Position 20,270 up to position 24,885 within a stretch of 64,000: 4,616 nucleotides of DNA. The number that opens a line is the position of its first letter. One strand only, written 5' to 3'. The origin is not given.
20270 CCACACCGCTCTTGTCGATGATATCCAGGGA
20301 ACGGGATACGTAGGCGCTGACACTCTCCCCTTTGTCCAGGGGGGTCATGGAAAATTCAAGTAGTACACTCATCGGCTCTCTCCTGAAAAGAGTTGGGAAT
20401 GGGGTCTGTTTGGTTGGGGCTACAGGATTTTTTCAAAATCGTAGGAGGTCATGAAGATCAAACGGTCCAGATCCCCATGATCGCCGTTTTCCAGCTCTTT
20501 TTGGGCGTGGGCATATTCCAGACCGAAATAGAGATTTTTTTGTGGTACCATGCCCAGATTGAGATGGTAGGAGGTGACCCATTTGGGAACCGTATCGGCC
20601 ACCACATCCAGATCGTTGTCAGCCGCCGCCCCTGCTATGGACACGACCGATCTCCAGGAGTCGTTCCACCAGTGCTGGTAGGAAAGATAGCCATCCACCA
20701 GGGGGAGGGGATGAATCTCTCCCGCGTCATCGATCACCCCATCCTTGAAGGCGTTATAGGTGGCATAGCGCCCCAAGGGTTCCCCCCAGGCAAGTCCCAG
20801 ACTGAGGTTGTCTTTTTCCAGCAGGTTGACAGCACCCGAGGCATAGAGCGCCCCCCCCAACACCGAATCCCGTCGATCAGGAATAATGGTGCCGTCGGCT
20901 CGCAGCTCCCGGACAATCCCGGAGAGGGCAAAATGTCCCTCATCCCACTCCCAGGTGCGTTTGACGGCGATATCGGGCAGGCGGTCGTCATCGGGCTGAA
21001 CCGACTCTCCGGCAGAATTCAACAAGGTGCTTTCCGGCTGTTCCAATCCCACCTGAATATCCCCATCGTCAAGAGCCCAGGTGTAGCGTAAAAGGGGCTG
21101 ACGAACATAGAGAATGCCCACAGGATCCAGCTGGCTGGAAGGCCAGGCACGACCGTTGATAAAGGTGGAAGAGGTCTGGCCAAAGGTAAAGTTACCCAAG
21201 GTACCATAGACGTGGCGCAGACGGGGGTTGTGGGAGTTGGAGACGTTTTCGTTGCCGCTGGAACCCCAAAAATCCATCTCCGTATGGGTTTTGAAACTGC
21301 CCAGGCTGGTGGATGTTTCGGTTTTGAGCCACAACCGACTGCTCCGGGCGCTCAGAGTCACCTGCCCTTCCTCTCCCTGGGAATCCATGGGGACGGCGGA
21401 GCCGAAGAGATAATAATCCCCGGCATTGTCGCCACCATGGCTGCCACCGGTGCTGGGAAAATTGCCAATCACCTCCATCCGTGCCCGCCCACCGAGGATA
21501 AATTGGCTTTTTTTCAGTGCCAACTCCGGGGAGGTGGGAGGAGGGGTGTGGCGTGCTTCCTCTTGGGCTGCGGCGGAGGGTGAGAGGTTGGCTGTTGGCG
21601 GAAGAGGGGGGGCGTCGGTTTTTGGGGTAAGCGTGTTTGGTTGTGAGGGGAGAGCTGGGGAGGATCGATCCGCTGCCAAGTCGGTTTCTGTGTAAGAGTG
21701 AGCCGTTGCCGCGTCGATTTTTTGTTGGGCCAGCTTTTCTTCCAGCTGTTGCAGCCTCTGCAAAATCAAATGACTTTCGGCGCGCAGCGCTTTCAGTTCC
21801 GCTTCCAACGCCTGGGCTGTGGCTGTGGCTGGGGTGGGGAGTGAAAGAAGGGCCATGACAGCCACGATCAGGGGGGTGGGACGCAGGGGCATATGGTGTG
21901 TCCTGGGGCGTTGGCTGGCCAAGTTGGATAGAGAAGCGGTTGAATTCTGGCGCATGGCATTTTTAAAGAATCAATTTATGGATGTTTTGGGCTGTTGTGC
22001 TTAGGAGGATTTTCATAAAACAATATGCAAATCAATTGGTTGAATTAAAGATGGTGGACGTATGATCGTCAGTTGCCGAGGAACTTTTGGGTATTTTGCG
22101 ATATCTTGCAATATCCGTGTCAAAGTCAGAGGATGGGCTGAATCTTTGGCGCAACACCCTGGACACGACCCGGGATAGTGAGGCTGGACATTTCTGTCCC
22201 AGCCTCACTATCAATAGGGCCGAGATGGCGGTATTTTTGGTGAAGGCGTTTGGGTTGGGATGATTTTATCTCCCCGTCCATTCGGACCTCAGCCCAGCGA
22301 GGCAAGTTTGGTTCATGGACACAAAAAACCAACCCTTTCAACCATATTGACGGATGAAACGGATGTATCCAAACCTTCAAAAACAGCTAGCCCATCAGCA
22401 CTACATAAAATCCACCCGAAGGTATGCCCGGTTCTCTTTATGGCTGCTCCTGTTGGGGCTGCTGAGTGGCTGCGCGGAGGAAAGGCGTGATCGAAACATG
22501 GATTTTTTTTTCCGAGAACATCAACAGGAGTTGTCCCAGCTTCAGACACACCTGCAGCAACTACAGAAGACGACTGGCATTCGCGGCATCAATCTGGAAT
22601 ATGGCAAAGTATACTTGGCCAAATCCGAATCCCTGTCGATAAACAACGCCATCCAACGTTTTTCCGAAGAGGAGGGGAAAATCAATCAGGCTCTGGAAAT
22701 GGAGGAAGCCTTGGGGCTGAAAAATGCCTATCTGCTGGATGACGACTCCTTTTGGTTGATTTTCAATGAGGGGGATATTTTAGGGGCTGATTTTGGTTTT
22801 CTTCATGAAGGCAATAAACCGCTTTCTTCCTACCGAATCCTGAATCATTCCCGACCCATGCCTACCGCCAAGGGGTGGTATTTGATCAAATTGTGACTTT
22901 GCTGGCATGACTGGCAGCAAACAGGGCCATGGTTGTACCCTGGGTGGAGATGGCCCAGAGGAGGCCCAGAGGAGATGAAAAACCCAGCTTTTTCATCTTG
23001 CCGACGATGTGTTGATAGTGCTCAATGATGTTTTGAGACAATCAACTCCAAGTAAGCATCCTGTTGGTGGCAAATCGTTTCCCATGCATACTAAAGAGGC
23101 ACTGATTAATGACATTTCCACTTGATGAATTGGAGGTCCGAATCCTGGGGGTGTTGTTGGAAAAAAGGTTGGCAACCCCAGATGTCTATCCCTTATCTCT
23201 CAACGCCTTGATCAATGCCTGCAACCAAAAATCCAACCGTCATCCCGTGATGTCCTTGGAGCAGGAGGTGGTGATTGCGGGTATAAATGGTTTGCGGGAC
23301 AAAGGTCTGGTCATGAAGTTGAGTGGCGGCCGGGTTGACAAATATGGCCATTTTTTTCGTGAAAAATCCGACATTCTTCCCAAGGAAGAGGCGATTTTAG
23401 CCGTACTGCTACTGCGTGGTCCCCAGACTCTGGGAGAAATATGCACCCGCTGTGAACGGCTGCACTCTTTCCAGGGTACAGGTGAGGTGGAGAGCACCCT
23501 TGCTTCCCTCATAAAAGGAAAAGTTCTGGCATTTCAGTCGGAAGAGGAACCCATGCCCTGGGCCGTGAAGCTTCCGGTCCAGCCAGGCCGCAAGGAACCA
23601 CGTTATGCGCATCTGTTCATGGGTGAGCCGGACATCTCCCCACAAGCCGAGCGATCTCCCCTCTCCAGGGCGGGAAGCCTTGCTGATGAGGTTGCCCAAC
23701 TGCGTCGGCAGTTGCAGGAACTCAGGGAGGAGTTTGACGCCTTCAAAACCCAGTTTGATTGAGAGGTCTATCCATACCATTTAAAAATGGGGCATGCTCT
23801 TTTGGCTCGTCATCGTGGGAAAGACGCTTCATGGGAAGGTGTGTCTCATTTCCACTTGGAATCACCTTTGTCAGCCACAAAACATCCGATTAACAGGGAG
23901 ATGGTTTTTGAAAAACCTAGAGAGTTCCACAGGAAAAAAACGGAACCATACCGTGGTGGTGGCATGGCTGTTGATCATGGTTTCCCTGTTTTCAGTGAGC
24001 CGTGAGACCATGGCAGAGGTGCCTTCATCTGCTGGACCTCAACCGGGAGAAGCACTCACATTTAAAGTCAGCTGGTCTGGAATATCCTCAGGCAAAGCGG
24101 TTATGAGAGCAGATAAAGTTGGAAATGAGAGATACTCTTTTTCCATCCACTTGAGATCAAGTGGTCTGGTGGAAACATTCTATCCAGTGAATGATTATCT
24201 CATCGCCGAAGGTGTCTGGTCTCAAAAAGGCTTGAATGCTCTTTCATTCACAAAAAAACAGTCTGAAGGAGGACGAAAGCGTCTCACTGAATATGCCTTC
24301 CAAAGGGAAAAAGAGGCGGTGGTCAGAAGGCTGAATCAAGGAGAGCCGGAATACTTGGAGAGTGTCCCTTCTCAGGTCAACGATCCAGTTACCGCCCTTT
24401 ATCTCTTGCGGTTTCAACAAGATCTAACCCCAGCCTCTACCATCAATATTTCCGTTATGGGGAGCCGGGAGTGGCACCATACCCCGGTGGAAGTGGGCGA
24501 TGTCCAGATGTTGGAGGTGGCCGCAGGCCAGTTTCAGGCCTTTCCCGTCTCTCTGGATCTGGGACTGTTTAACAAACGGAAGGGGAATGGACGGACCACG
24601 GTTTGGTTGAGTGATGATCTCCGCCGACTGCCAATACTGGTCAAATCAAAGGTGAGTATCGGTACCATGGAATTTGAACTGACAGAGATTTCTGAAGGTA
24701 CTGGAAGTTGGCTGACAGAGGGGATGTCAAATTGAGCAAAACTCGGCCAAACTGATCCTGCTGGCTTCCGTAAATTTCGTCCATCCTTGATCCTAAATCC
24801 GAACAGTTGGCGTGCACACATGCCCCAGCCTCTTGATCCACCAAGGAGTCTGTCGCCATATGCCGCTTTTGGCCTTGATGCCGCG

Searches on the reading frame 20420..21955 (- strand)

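Call 19: search_protein_families(library=pfam, proteins=[window:20420-21955:-], max_evalue=0.01)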
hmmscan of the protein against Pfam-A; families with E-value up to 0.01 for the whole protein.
window:20420-21955:- (511 aa): 2 families
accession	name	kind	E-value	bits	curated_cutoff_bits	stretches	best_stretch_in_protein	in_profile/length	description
PF19577.5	DcaP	-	5.7e-13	49.1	27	1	188-507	97-410/410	DcaP outer membrane protein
PF02530.20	Porin_2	-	0.00048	20.1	22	1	205-439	68-274/357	Porin subfamily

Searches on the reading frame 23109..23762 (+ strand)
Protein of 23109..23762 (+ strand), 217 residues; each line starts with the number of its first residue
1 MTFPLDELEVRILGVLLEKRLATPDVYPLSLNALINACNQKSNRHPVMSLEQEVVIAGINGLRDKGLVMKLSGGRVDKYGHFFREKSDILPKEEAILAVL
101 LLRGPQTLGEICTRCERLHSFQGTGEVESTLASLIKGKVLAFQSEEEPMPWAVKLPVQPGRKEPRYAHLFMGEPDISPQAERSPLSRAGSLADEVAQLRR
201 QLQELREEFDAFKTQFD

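Call 19: search_protein_families(library=pfam, proteins=[window:23109-23762:+], max_evalue=0.01)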
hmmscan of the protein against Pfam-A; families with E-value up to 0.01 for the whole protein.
window:23109-23762:+ (217 aa): 1 family
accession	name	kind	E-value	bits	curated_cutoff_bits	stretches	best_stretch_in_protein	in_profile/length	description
PF04337.18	DUF480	-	2.1e-50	171.1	25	1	5-138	1-136/149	Protein of unknown function, DUF480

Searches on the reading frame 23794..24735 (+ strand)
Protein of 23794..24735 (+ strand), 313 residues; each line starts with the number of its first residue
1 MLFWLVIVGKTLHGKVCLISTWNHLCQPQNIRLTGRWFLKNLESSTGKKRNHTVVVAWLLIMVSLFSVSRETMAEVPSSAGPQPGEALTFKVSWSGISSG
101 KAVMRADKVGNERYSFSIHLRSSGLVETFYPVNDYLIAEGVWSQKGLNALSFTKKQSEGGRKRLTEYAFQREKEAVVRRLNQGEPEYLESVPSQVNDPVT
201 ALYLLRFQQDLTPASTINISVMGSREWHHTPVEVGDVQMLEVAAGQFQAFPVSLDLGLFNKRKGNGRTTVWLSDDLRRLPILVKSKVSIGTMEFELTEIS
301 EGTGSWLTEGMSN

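Call 19: search_protein_families(library=pfam, proteins=[window:23794-24735:+], max_evalue=0.01)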
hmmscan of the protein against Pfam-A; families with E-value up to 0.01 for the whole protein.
window:23794-24735:+ (313 aa): 1 family
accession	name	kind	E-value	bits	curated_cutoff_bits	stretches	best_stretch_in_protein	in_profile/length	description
PF11306.15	DUF3108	-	2.3e-26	93.4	26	1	89-297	1-209/209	Protein of unknown function (DUF3108)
